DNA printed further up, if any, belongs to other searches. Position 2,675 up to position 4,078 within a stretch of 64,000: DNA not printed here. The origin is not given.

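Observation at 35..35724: Expanded family of small, very basic proteins with repeated LuxR/sigma70-region-4-like HTH segments, and a second paralog pair with a shared C-terminal motif, interspersed among housekeeping genes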

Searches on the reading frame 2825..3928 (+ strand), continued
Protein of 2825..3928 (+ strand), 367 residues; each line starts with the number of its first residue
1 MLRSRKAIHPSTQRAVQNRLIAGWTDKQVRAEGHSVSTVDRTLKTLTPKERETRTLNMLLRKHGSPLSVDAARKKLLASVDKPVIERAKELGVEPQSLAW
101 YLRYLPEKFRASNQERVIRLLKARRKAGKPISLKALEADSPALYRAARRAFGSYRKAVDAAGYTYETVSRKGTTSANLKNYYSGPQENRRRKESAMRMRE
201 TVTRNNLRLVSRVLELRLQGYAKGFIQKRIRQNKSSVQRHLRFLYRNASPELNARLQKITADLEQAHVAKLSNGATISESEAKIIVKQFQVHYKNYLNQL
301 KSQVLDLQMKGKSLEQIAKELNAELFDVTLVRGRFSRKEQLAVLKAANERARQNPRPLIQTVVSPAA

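Call 63: search_solved_structures(query=A3, max_evalue=1, show_alignments=3)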
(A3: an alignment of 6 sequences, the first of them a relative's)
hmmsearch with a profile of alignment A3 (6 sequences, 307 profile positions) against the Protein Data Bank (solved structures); distinct sequences matched with E-value up to 1: 26.
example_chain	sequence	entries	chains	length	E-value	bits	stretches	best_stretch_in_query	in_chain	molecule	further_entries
8vd6_A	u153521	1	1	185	1.1e-14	57.7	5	238-279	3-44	CAP REPEAT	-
1je8_A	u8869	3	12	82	0.0061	19.1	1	237-292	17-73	Nitrate/Nitrite Response Regulator Protein NARL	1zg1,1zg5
8u3b_G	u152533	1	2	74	0.0092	18.5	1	240-292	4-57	Nitrate/nitrite response regulator protein NarL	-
8a5r_AAA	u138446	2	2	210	0.011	18.3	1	237-290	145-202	Light-activated DNA-binding protein EL222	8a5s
3p7n_A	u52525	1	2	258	0.017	17.6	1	237-290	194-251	Sensor histidine kinase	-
1yio_A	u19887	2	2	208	0.017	17.6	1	238-289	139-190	response regulatory protein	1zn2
2lvs_A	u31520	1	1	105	0.028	16.9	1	243-281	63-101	Putative uncharacterized protein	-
4ldz_A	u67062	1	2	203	0.031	16.8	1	239-287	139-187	Transcriptional regulatory protein DesR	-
1a04_A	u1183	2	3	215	0.04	16.4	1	237-291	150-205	NITRATE/NITRITE RESPONSE REGULATOR PROTEIN NARL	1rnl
4wt0_B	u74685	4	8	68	0.065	15.7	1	241-278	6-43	Response regulator receiver domain protein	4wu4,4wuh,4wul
4wsz_A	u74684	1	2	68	0.067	15.7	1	241-277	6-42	Response regulator receiver domain protein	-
5f64_A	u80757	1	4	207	0.081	15.4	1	237-293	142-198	Positive transcription regulator EvgA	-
8zwn_A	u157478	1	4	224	0.093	15.2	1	237-293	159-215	DNA-binding transcriptional activator EvgA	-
7kae_A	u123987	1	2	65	0.16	14.4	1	39-84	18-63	Regulatory protein rop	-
3k79_A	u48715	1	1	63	0.32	13.4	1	39-86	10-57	Regulatory protein rop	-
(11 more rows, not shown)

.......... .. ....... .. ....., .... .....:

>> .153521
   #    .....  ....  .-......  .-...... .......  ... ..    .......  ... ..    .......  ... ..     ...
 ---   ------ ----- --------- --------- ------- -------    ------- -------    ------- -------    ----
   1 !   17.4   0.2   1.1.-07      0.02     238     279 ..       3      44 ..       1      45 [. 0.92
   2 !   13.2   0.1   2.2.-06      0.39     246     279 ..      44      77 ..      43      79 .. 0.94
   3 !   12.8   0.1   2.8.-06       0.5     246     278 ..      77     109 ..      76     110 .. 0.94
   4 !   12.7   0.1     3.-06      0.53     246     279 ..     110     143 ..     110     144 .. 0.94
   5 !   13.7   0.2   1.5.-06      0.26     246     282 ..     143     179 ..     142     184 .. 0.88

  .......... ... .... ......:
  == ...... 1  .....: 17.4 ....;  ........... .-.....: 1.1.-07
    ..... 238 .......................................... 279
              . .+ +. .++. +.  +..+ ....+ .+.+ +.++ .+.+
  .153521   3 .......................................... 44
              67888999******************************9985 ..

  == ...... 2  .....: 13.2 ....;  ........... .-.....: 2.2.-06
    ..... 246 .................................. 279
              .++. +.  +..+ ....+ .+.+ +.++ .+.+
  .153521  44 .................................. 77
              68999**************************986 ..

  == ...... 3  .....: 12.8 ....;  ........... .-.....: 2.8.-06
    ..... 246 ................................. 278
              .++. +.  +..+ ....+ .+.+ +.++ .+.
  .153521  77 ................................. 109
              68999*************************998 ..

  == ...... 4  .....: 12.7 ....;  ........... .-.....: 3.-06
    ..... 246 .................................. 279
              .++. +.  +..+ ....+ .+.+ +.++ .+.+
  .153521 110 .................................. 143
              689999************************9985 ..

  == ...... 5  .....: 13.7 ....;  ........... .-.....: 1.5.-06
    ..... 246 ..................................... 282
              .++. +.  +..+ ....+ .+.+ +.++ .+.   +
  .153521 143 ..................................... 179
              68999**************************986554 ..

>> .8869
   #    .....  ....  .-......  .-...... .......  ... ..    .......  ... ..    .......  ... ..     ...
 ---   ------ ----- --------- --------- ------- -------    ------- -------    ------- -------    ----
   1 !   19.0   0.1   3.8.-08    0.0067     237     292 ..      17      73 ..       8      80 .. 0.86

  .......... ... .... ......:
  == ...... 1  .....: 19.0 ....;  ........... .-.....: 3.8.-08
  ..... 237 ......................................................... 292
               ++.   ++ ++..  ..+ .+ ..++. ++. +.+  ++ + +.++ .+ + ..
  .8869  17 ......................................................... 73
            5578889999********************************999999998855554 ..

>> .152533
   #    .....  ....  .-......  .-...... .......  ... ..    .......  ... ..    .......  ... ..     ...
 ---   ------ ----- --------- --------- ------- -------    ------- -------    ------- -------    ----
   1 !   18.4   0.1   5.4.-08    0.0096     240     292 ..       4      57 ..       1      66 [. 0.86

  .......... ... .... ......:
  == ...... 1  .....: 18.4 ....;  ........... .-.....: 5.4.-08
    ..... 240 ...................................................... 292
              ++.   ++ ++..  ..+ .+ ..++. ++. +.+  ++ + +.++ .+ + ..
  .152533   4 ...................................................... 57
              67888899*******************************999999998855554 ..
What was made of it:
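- The family profile hits NarL (E 0.006) and about 11 other LuxR-type DNA-binding domains in the PDB (call 63).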

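Call 66: predict_structure(alignment_id=A3)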
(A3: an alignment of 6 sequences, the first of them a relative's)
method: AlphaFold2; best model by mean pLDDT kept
length: 302 residues; sequences in the alignment: 6
mean_pLDDT: 85.5   pTM: 0.57
mean pLDDT of the five models: 85.5, 84.5, 84.1, 82.6, 82.4
residues with pLDDT >= 90: 156; 70-90: 106; 50-70: 33; < 50: 7
segments of 3 or more residues with pLDDT < 50: 1-5
pLDDT, mean of each block of 10 residues (from residue 1): 49 82 88 89 94 86 90 91 90 67 56 66 86 92 96 95 95 93 88 91 85 91 95 93 91 92 91 91 87 71 47
secondary structure, 60 per line:
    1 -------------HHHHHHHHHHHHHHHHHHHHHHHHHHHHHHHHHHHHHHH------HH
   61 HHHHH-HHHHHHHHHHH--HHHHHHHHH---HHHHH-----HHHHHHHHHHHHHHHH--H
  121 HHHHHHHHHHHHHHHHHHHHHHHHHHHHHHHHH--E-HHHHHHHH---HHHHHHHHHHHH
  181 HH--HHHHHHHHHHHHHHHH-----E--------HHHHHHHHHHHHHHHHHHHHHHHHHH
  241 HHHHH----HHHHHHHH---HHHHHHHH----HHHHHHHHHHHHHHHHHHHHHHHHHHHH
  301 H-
elements in order: H14-52 H59-65 H67-77 H80-88 H92-96 H102-117 H120-153 H158-165 H169-182 H185-200 H215-245 H250-257 H261-268 H273-301
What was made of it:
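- On LuxR/GerE-type HTH (PF00196) / sigma-70 region 4: The AF2 model (pLDDT 85.5) has helices 120-153/158-165/169-182/185-200 and 215-245/250-257/261-268/273-301 (call 66).
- On Homing endonuclease (HNH, GIY-YIG, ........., PD-(D/E)xK): The model has no beta elements beyond two single bridge residues (call 66).
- Closest known: Modular DNA-binding regions of homing endonucleases. Different: There is no catalytic domain of any kind: the model is all-helical (call 66).
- All six paralogs keep intact ORFs of similar length and a co-varying, confidently predicted fold (pLDDT 85 from the paralogs alone, call 66).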

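Call 68: fold_search(model_id=the predicted structure, library=pdb)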
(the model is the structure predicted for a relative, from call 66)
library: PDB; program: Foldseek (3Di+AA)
matches with E <= 10: 321; with E <= 0.001: 0
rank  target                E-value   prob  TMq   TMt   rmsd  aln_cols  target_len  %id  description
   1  8f7n                  2.8e-01  0.41  0.23  0.20  29.1       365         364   14  Crystal structure of chemoreceptor McpZ ligand sensing domain (released 2023-07-05)
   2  1sc5_A                4.2e-01  0.10  0.12  0.15  25.6       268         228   12  Sigma-28(FliA)/FlgM complex (released 2004-04-06)
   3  3nrv_A                7.4e-01  0.77  0.13  0.28  10.5        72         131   19  Crystal structure of MarR/EmrR family transcriptional regulator from Acinetobacter sp. ADP1 (released 2010-09-15)
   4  9a7s_A                8.1e-01  0.08  0.11  0.13  26.4       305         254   16  Integrative model of RPSD-RPOB by crosslinking MS and deep learning (released 2024-09-18)
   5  6vvt_F                8.1e-01  0.06  0.12  0.12  24.1       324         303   16  Crystal structure of a Mycobacterium smegmatis transcription initiation complex with Rifampicin-resistant RNA polymera (released 2020-10-21)
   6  3kln_C                9.5e-01  0.63  0.14  0.19  14.5       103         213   17  Vibrio cholerae VpsT (released 2010-02-09)
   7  1h0m_A                1.0e+00  0.33  0.14  0.17  14.6       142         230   14  Three-dimensional structure of the quorum sensing protein TraR bound to its autoinducer and to its target DNA (released 2002-08-29)
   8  9jyy_G                1.0e+00  0.11  0.17  0.10  27.2       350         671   12  core proteins of mature T7 (released 2024-12-11)
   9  3kkb_A                1.1e+00  0.21  0.18  0.32  11.5       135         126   19  The crystal structure of a two-component sensor domain from Pseudomonas aeruginosa PA01 (released 2009-11-17)
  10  3gfl                  1.1e+00  0.18  0.13  0.25  15.2       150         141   13  Crystal structure of the ST1710 mutant (R90A) protein (released 2009-08-25)
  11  3qp6                  1.2e+00  0.92  0.13  0.15   6.7        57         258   26  Crystal structure of CviR (Chromobacterium violaceum 12472) bound to C6-HSL (released 2011-03-30)
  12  4wt0_A                1.4e+00  0.99  0.11  0.47   0.6        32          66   41  Crystal structure of the DNA binding domains of LiaRD191N from E. faecalis (released 2015-05-06)
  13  4lle_A                1.4e+00  0.14  0.15  0.28  11.8       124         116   19  The crystal structure of R60L mutant of the histidine kinase (KinB) sensor domain from Pseudomonas aeruginosa PA01 (released 2013-08-07)
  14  3kbt_A                1.4e+00  0.06  0.13  0.13  29.7       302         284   14  Crystal structure of the ankyrin binding domain of human erythroid beta spectrin (repeats 13-15) in complex with the s (released 2010-02-02)
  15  5hev_B                1.4e+00  0.60  0.14  0.19  10.0       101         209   17  Crystal Structure of the beryllofluoride-activated LiaR from Enterococcus faecium (released 2016-11-16)
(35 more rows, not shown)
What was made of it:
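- On LuxR/GerE-type HTH (PF00196) / sigma-70 region 4: Foldseek gives LiaR a probability of 0.99 (call 68).
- Foldseek gives the LiaR DNA-binding domain a probability of 0.99 (call 68).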

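Call 72: search_protein_families(library=pfam, proteins=[P0003, P0005, P0007, P0013], max_evalue=0.5)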
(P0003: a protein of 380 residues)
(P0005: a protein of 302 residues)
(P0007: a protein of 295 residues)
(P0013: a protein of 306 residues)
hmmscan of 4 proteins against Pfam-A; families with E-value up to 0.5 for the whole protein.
P0003 (380 aa): 6 families
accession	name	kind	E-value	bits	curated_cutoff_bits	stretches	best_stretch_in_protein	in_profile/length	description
PF08281.18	Sigma70_r4_2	-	0.0021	18.1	25.7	1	234-266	22-54/54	Sigma-70, region 4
PF14493.12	HTH_40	-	0.047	14.4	27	0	236-308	10-67/89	Helix-turn-helix domain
PF06530.18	Phage_antitermQ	-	0.055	13.8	26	1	220-267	60-107/118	Phage antitermination protein Q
PF13730.12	HTH_36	-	0.075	13.3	25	0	238-264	22-51/55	Helix-turn-helix domain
PF04539.22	Sigma70_r3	-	0.2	12.2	25.3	0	327-350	23-46/78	Sigma-70 region 3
PF08825.15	E2_bind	-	0.46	11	33.2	0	15-56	26-61/82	E2 binding domain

P0005 (302 aa): 4 families
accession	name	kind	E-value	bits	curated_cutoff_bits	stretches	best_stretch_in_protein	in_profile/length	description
PF04545.22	Sigma70_r4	-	0.031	14.2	24.1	0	155-183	11-40/50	Sigma-70, region 4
PF07028.16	DUF1319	-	0.041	14.5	28.1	0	153-203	35-85/109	Protein of unknown function (DUF1319)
PF03063.25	Prismane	-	0.048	12.8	27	1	77-188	51-151/513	Prismane/CO dehydrogenase family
PF16310.10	DUF4952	-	0.067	13.9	25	1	69-99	38-68/77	Domian of unknown function (DUF4952)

P0007 (295 aa): 4 families
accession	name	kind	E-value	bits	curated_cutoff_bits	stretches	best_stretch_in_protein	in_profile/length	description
PF08281.18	Sigma70_r4_2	-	0.00078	19.5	25.7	1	230-258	12-41/54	Sigma-70, region 4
PF00196.25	GerE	-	0.0029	17.6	23.5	0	229-258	3-32/57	Bacterial regulatory proteins, luxR family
PF13936.12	HTH_38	-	0.0057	16.8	27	1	231-256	8-33/44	Helix-turn-helix domain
PF19610.4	DUF6115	-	0.0084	16.9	27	0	213-259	80-126/134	Family of unknown function (DUF6115)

P0013 (306 aa): 11 families
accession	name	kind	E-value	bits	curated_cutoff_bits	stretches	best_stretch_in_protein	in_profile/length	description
PF00196.25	GerE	-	4.4e-05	23.4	23.5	1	153-182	6-35/57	Bacterial regulatory proteins, luxR family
PF21694.2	DNA_pol3_delta_C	-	5.2e-05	23.7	27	1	149-200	42-93/121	DNA polymerase III delta subunit, C-terminal domain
PF08281.18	Sigma70_r4_2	-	0.00019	21.4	25.7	1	155-189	16-51/54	Sigma-70, region 4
PF19610.4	DUF6115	-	0.0063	17.3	27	0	144-181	90-127/134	Family of unknown function (DUF6115)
PF07506.17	RepB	-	0.012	16.1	30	1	153-202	10-57/185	RepB plasmid partitioning protein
PF13556.12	HTH_30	-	0.02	15.1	27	1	164-191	12-39/59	PucR C-terminal helix-turn-helix domain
PF07460.16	NUMOD3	-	0.028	14.8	20.4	1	17-33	1-17/37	NUMOD3 motif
PF13542.12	HTH_Tnp_ISL3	-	0.061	13.2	27.4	1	168-188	30-50/51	Helix-turn-helix domain of transposase family ISL3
PF13404.12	HTH_AsnC-type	-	0.067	13.5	27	0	168-186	21-39/42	AsnC-type helix-turn-helix domain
PF10723.15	RepB-RCR_reg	-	0.13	12.7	21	1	14-34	16-36/81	Replication regulatory protein RepB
PF13384.12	HTH_23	-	0.44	10.9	24.6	1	155-186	8-39/50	Homeodomain-like domain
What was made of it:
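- On NUMOD3 (PF07460): One paralog (P0013 aa 17-33) scores 14.8 bits, E 0.028 (call 72).
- The NUMOD3 resemblance rests on one 14.8-bit hit (call 72).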
